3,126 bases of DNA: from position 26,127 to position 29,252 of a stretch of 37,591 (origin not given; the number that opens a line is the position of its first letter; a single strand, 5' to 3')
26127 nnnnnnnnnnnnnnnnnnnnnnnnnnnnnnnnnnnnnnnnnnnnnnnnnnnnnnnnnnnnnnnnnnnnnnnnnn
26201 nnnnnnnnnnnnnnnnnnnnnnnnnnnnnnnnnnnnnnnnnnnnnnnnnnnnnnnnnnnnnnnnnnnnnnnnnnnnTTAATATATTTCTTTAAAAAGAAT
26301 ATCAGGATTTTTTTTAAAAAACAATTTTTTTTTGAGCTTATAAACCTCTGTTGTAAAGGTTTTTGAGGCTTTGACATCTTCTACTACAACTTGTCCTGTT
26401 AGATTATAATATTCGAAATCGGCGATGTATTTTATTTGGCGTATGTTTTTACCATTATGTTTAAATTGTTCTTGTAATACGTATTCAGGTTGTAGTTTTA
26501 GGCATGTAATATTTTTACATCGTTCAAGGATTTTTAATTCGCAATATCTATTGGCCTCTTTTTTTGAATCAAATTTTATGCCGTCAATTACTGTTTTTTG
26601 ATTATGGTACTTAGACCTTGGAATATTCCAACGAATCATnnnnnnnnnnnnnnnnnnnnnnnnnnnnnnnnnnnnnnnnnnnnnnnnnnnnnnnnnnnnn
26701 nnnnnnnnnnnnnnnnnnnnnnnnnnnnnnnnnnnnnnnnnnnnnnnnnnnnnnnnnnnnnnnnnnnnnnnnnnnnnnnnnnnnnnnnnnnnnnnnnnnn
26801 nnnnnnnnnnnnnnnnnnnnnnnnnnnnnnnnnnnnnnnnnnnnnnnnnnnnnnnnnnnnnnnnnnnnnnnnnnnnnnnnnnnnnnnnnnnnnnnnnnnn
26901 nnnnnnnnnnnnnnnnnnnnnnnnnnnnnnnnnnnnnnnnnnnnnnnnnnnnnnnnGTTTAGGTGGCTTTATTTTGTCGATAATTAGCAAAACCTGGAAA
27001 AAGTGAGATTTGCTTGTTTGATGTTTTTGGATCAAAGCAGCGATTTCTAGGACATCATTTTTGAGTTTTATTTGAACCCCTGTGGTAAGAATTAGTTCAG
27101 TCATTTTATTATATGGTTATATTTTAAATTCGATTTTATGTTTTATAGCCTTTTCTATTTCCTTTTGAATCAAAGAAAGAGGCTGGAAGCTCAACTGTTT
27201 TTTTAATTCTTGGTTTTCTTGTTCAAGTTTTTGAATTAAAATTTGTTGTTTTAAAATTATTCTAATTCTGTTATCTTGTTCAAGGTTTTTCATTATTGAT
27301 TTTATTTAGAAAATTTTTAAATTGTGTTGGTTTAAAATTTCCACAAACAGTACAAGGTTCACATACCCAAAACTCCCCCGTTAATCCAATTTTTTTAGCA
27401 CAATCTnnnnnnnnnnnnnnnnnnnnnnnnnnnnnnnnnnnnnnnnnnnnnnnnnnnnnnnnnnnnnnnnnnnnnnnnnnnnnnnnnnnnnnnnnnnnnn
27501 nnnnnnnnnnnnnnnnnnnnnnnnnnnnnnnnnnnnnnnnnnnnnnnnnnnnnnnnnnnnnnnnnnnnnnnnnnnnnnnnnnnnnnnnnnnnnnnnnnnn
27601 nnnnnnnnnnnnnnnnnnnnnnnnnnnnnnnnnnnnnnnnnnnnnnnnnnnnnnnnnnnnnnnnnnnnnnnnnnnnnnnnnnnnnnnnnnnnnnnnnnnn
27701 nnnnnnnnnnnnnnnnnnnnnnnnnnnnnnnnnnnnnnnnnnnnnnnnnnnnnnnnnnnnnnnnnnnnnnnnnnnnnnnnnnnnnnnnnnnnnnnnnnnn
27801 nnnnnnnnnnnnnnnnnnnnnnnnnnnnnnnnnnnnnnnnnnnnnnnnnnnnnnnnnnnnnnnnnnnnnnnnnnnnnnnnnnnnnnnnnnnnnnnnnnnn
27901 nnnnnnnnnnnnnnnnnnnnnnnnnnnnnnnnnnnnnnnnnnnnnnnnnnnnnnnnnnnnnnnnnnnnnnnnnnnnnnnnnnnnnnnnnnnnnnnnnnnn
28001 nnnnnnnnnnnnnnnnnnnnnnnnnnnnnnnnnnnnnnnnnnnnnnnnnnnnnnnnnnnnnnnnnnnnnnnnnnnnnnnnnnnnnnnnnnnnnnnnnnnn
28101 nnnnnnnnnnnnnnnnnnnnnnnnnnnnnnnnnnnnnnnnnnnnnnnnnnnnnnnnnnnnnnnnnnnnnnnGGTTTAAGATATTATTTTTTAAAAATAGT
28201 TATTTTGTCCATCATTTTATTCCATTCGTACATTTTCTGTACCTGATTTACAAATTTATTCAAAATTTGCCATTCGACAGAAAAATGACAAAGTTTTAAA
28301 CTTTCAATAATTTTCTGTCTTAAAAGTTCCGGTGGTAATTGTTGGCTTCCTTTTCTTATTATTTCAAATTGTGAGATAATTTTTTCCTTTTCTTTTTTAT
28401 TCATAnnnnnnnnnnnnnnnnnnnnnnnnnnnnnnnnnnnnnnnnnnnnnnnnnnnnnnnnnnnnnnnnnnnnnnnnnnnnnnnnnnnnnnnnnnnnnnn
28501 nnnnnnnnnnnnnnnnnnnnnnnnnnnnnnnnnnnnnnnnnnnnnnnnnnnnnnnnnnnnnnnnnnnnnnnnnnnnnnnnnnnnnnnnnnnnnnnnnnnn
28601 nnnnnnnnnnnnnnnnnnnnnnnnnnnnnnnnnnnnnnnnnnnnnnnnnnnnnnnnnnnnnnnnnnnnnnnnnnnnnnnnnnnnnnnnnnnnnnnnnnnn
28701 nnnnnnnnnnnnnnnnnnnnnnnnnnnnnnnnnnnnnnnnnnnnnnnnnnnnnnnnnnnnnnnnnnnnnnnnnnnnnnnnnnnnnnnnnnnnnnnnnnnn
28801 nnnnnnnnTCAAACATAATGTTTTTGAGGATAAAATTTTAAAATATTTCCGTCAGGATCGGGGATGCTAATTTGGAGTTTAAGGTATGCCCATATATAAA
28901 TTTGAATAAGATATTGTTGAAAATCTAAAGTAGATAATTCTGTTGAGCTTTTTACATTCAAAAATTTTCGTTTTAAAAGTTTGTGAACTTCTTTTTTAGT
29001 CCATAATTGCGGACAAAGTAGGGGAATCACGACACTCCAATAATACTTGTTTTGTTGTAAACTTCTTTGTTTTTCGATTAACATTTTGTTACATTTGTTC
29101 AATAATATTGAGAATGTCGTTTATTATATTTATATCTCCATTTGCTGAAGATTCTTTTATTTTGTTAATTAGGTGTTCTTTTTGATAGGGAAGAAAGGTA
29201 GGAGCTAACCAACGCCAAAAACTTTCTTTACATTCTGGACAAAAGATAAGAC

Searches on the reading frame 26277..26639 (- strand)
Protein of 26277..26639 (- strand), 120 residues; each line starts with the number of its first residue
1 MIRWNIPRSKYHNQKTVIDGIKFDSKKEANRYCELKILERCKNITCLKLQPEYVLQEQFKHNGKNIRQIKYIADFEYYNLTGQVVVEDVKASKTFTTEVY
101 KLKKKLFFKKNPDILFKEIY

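Call 36: search_protein_families(library=pfam, proteins=[window:26277-26639:-], max_evalue=0.01)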
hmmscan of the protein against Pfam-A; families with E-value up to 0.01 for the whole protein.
window:26277-26639:- (120 aa): 2 families
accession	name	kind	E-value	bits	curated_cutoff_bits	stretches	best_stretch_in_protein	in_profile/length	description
PF06356.17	DUF1064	-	1.8e-31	109.4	24.7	1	8-114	1-104/117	Protein of unknown function (DUF1064)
PF16887.10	DUF5081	-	0.0018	17.9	27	1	43-108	154-221/231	Domain of unknown function (DUF5081)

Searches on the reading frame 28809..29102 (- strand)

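Call 36: search_protein_families(library=pfam, proteins=[window:28809-29102:-], max_evalue=0.01)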
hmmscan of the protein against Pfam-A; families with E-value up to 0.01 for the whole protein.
window:28809-29102:- (97 aa): 1 family
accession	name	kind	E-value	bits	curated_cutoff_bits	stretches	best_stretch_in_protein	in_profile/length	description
PF22420.1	MglA_C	-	0.0062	16.9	26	0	40-89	46-95/112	Macrophage Locus Protein A, C-terminal domain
